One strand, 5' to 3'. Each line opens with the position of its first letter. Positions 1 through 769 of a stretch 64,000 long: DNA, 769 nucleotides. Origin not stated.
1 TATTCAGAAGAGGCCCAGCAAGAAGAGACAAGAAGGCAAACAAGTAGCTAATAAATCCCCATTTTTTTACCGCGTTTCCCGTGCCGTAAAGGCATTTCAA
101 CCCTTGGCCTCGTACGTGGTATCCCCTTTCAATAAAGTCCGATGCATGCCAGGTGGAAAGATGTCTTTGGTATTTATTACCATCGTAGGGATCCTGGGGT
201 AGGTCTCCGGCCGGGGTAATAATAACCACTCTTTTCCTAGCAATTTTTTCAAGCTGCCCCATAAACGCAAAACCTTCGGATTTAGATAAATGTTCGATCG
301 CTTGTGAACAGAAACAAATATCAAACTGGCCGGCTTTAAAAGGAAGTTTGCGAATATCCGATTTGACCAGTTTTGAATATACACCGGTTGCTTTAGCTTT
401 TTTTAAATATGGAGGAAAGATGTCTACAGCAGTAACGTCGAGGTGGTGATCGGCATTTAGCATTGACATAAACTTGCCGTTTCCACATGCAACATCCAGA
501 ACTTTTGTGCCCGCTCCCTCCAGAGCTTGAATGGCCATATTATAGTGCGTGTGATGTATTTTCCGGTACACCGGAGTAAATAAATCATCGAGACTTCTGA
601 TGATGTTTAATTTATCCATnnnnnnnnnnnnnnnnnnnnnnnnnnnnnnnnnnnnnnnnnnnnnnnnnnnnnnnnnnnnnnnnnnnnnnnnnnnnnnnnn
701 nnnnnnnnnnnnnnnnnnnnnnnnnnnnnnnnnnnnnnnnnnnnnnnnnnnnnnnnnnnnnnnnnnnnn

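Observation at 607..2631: Zn-ribbon + SAM-methyltransferase + APH/choline-kinase-like phosphotransferase fusion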

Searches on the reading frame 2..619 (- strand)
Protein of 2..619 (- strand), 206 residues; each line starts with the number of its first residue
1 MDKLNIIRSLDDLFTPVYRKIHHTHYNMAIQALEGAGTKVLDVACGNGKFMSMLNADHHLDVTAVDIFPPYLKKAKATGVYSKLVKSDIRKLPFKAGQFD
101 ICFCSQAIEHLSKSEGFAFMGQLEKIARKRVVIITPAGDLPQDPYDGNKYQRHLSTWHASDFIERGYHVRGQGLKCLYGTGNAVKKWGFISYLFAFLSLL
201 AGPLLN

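Call 3: search_protein_families(library=pfam, proteins=[window:2-619:-], max_evalue=0.1)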
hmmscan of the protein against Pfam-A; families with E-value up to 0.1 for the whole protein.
window:2-619:- (206 aa): 13 families
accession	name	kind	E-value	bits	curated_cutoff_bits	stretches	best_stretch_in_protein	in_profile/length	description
PF08241.18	Methyltransf_11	-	5.4e-15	56.3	21.2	1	41-115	1-77/95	Methyltransferase domain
PF13649.12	Methyltransf_25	-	6.5e-15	56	27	1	40-123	1-89/97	Methyltransferase domain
PF13847.12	Methyltransf_31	-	9.3e-09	35.6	27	1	36-149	3-127/145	Methyltransferase domain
PF08242.18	Methyltransf_12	-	2.3e-07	31.9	30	1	41-113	1-80/98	Methyltransferase domain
PF13489.12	Methyltransf_23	-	4.6e-07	30.1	27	1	35-162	21-137/164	Methyltransferase domain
PF07021.18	MetW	-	2.2e-06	27.9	21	1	29-132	6-107/193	Methionine biosynthesis protein MetW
PF01209.24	Ubie_methyltran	-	0.00045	20.1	20.1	1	34-108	45-126/233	ubiE/COQ5 methyltransferase family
PF05044.18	HPD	-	0.00066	20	25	1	69-131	4-65/154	Homeo-prospero domain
PF03141.22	Methyltransf_29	-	0.0026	16.9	23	1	31-130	112-212/506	Putative S-adenosyl-L-methionine-dependent methyltransferase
PF05401.17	NodS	-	0.0072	16.6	24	1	28-114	35-122/201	Nodulation protein S (NodS)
PF01728.25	FtsJ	-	0.017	15.5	24.1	1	33-95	19-81/181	FtsJ-like methyltransferase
PF05175.20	MTS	-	0.042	13.9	23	1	31-78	25-74/170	Methyltransferase small domain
PF03848.20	TehB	-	0.061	13.2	20.4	1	12-66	7-59/193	Tellurite resistance protein TehB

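Call 75: search_protein_families(library=ncbifam, proteins=[window:2-619:-], max_evalue=0.00001)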
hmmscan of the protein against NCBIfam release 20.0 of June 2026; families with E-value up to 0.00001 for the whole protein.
window:2-619:- (206 aa): 12 families
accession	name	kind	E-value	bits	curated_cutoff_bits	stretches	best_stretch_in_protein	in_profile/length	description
NF045667.1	MTase_DVU1556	equivalog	6.9e-11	42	155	1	35-105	21-91/213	DVU_1556 family methyltransferase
NF041255.1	mycofact_MftM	equivalog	3.1e-10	39.9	200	1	36-145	139-251/289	mycofactocin oligosaccharide methyltransferase MftM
NF007610.0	PRK10258.1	equivalog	9.5e-10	38.2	342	1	38-110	44-115/251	malonyl-ACP O-methyltransferase BioC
TIGR02072.1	BioC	equivalog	1.2e-08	35.1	184.95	1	37-111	35-110/244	malonyl-ACP O-methyltransferase BioC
TIGR02021.1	BchM-ChlM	equivalog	5.2e-08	32.6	158.9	1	29-133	44-153/218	magnesium protoporphyrin IX methyltransferase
TIGR01934.1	MenG_MenH_UbiE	subfamily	8.7e-08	31.7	158.35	1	25-105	27-113/223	ubiquinone/menaquinone biosynthesis methyltransferase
TIGR01983.1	UbiG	equivalog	3.3e-07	29.9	102.95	1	30-117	43-135/228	bifunctional 2-polyprenyl-6-hydroxyphenol methylase/3-demethylubiquinol 3-O-methyltransferase UbiG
TIGR02081.1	metW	equivalog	9.2e-07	28.6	189.5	1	32-132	9-107/194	methionine biosynthesis protein MetW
NF004452.0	PRK05785.1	equivalog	1.2e-06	28.1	207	1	32-134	47-144/228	hypothetical protein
NF043040.1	corrin_prot_MT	hypoth_equivalog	1.4e-06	27.9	180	1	23-129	29-141/216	corrinoid protein-associated methyltransferase CpaM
NF004851.0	PRK06202.1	equivalog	1.8e-06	27.5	243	1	18-133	44-164/237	hypothetical protein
NF001244.0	PRK00216.1-5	equivalog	3.7e-06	26.4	216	1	21-102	32-122/236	bifunctional demethylmenaquinone methyltransferase/2-methoxy-6-polyprenyl-1,4-benzoquinol methylase UbiE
